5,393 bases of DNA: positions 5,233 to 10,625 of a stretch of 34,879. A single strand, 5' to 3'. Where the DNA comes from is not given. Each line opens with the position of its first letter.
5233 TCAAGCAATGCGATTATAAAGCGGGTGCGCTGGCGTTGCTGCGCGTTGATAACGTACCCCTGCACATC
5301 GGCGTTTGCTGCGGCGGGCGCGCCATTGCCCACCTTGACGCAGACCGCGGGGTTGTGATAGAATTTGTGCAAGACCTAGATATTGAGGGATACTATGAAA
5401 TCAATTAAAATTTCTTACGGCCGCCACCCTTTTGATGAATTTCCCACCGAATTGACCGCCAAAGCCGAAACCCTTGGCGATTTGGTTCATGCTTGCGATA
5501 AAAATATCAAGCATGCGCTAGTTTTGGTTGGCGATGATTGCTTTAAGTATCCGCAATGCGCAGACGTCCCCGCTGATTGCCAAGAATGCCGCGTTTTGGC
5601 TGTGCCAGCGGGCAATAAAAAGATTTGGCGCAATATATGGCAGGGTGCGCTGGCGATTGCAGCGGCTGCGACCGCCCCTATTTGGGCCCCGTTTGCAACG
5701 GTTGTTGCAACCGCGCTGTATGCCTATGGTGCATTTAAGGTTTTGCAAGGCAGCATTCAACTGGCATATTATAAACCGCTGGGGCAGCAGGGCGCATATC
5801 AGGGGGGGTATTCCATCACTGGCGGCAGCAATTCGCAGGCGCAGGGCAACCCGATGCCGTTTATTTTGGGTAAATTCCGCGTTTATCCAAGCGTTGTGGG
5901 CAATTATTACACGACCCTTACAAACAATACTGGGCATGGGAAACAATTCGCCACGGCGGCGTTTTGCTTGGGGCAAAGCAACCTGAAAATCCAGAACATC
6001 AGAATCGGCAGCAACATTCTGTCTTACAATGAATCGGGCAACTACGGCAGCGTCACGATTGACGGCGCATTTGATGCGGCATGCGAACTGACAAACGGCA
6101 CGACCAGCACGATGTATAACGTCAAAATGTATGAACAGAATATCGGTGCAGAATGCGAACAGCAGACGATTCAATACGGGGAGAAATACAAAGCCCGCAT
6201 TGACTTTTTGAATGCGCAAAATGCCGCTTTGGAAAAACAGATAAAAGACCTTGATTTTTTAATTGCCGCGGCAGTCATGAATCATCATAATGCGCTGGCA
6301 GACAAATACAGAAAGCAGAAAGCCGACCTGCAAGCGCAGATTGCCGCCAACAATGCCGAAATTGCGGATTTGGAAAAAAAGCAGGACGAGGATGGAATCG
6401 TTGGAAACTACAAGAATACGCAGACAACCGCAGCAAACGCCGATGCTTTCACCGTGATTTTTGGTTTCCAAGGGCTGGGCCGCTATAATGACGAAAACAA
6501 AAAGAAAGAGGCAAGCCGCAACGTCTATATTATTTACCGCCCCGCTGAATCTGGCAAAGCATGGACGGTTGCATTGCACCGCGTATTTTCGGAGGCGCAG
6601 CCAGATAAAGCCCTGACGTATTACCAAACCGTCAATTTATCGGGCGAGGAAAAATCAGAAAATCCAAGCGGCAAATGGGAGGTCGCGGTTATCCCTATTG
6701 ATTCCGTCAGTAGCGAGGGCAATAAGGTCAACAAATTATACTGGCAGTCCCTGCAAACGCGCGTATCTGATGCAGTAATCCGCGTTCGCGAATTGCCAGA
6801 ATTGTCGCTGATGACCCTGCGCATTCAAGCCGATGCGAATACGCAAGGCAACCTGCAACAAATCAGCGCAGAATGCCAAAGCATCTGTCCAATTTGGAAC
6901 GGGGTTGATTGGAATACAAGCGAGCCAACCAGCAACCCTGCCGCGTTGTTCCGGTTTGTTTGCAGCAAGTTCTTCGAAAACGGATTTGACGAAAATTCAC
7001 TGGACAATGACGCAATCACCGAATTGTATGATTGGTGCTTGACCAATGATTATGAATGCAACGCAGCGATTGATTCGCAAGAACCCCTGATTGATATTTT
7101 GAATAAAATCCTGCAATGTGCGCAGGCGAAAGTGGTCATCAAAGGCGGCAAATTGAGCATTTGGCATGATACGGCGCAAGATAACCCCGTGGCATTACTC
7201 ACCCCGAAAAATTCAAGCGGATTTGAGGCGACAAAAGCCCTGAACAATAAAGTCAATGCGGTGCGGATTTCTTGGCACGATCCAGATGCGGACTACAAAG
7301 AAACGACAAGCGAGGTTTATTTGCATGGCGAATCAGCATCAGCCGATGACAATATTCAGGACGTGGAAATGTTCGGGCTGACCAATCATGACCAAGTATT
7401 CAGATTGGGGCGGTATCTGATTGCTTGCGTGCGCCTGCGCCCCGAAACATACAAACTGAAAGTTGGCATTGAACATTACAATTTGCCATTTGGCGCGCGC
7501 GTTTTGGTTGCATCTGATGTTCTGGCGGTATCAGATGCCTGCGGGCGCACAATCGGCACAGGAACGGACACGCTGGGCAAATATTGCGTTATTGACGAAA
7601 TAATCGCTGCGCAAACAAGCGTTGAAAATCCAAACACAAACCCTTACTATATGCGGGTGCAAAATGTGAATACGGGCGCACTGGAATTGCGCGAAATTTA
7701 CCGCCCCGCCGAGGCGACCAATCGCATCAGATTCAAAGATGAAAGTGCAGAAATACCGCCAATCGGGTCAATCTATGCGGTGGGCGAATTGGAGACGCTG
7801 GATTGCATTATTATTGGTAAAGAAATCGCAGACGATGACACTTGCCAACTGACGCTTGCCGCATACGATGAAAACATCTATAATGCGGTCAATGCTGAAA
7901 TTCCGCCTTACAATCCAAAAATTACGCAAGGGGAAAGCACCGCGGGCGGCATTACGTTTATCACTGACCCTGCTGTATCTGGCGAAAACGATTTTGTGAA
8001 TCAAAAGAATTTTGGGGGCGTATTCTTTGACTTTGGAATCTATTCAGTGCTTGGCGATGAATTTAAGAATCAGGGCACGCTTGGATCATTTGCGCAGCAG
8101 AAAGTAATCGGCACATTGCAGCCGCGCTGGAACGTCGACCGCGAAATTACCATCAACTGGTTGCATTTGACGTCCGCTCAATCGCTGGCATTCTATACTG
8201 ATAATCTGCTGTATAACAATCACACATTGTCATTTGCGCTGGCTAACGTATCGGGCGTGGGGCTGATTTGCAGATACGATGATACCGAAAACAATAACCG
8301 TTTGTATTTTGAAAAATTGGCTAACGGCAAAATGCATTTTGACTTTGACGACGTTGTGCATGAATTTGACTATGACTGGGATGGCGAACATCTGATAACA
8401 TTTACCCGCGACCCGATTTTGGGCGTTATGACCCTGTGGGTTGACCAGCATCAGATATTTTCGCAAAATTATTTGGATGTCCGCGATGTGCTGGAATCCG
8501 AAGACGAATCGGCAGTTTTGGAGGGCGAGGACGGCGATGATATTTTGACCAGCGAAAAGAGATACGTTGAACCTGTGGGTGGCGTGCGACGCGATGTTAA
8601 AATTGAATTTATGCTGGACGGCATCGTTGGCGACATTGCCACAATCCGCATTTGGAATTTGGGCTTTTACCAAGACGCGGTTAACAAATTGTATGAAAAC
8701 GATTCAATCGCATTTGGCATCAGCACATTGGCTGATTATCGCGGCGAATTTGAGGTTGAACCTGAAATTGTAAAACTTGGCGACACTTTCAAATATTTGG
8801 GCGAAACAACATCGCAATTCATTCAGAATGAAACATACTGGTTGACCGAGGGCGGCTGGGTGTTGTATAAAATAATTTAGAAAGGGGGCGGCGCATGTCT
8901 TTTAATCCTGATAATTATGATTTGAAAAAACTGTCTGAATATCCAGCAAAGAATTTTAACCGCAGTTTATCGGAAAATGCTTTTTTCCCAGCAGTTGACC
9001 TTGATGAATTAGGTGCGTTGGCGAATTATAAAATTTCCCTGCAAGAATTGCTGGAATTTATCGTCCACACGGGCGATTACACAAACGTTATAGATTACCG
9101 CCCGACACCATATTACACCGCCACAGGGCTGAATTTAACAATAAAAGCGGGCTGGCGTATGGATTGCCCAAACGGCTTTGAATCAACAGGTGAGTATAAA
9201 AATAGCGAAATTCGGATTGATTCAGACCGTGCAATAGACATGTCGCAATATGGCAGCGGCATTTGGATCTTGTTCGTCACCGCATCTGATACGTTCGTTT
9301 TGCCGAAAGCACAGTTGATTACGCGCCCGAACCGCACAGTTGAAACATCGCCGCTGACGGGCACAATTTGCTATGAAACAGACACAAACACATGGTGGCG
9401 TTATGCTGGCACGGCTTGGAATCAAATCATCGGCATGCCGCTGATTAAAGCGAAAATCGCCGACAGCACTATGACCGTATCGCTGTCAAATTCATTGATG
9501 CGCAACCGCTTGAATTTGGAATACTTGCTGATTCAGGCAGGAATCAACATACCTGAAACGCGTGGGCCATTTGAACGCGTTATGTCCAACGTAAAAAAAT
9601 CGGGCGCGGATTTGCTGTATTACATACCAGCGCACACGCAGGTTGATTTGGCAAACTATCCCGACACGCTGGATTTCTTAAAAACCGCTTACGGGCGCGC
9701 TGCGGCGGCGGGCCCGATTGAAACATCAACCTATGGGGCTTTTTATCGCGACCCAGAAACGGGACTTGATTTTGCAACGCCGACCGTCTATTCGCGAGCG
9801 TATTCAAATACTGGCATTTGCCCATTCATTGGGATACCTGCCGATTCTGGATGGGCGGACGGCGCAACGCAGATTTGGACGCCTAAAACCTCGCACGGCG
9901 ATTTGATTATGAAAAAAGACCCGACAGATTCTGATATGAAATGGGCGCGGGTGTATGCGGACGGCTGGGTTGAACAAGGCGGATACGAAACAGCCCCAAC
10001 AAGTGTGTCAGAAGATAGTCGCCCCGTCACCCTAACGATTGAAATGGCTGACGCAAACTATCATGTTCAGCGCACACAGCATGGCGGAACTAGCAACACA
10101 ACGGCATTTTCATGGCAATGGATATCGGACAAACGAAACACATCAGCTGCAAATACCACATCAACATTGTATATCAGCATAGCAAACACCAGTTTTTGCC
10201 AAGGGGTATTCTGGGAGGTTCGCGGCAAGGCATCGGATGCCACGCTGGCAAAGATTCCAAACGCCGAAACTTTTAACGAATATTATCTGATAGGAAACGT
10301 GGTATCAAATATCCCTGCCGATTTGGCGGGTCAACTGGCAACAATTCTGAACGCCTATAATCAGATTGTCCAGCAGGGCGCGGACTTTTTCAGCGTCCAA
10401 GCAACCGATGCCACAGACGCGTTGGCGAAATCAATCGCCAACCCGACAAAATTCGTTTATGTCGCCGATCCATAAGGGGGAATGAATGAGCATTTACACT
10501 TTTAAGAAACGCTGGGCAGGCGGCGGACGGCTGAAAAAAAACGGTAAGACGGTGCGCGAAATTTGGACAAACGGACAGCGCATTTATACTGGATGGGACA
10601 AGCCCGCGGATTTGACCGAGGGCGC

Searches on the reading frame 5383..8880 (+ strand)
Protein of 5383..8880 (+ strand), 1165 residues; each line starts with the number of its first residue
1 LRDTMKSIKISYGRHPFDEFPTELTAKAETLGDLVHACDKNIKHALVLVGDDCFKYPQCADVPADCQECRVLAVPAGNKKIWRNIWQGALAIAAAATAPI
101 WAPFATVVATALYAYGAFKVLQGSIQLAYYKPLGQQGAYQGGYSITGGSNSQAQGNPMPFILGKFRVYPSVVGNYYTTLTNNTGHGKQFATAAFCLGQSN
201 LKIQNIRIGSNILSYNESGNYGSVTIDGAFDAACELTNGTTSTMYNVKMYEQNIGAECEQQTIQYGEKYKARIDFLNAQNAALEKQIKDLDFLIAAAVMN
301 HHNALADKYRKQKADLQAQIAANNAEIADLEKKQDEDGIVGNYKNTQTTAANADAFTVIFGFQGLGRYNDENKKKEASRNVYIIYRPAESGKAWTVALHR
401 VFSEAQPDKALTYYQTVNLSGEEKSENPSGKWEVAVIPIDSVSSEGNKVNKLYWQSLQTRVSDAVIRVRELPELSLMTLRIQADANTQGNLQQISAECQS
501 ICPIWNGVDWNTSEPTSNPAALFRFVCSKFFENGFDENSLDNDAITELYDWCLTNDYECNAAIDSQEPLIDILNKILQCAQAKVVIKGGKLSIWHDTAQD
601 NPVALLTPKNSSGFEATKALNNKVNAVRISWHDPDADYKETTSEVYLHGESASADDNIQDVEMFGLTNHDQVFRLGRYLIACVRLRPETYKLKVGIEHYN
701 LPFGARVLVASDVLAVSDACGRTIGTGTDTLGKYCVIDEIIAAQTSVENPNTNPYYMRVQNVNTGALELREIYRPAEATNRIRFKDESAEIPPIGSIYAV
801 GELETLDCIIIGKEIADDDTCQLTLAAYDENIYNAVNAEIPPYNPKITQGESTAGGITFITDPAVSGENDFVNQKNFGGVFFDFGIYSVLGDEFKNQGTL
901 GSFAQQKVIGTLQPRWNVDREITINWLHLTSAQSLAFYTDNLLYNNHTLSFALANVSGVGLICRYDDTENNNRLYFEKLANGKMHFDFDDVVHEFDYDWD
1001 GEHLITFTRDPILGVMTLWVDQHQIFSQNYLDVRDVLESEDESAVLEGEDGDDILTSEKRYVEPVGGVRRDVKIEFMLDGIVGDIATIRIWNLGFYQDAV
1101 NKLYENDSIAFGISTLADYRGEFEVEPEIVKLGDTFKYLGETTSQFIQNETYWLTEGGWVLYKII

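Call 49: search_protein_families(library=phrogs, proteins=[window:5383-8880:+], max_evalue=0.001)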
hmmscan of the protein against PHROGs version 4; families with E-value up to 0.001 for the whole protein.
window:5383-8880:+ (1165 aa): 11 families
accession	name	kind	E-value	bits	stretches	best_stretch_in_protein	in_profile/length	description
phrog_31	-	tail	6e-60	204.3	2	347-850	363-863/1565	central tail fiber J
phrog_469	-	tail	3.1e-35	122.5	2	355-841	418-900/903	tail protein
phrog_5616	-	tail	2e-07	30.7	1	556-681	298-429/873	tail fiber protein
phrog_1727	-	tail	4.1e-07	29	1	557-773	329-537/1174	tail protein and host specificity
phrog_32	-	tail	5.4e-07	30.4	1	63-173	79-192/203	tail assembly protein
phrog_15723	-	unknown function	1.7e-06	28.9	1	557-699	49-197/223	-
phrog_2148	-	tail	1.7e-06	27.6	1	556-754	71-273/901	tail fiber protein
phrog_7997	-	tail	2.2e-06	27.5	1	558-757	30-237/589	tail protein and host specificity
phrog_10652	-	unknown function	5.5e-06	26.8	1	559-719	81-247/328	-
phrog_23466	-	unknown function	8.7e-06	25.8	1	539-841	49-354/358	-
phrog_25032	-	unknown function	0.00034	19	1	517-593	214-291/1978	-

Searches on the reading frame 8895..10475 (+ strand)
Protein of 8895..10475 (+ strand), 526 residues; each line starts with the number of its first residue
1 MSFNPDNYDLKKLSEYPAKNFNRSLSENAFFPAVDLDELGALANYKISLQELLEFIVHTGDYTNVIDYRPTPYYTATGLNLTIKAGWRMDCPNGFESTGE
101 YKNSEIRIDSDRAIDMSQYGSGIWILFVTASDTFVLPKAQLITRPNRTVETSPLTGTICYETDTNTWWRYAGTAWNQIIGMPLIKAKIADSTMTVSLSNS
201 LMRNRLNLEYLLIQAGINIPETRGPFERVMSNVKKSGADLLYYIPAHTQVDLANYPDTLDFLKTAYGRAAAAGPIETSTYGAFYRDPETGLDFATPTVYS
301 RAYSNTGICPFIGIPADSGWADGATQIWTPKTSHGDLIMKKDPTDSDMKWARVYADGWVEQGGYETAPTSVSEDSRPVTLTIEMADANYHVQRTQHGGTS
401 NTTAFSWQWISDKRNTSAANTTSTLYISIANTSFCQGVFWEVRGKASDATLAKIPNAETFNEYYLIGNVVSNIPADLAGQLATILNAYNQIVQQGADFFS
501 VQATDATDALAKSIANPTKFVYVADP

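Call 10: search_protein_families(library=pfam, proteins=[window:8895-10475:+], max_evalue=0.01)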
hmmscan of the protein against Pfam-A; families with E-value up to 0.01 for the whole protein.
window:8895-10475:+ (526 aa): 0 families

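Call 25: find_encoding_contigs(protein=window:8895-10475:+, flank=10000, max_places=10)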
Protein window:8895-10475:+ (526 aa): 5 contigs read that carry it; 3 places shown.
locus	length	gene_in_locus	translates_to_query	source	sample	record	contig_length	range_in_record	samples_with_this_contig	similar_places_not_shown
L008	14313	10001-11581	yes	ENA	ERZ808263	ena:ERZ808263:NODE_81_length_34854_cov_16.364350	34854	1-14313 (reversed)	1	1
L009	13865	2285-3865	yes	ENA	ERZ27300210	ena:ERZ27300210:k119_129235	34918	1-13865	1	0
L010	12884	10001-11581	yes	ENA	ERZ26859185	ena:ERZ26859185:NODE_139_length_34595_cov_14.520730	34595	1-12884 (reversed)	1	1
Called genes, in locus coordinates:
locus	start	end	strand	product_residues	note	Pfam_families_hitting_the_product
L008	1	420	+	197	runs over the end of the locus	PF05838:Glyco_hydro_108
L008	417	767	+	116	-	PF11114:Minor_capsid_2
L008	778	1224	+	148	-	-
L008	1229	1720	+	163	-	-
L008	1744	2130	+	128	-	-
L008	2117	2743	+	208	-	PF06854:Phage_Gp15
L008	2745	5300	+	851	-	PF10145:PhageMin_Tail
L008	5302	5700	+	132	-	-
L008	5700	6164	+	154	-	-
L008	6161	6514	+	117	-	-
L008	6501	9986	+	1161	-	PF24801:FNIII-A_GpJ, PF13550:Phage-tail_3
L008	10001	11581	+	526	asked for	-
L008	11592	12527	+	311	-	-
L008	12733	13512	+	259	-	-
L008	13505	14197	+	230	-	PF01555:N6_N4_Mtase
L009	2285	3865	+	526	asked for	-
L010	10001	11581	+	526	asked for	-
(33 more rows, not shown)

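Call 49: search_protein_families(library=phrogs, proteins=[window:8895-10475:+], max_evalue=0.001)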
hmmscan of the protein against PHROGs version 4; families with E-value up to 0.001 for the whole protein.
window:8895-10475:+ (526 aa): 0 families
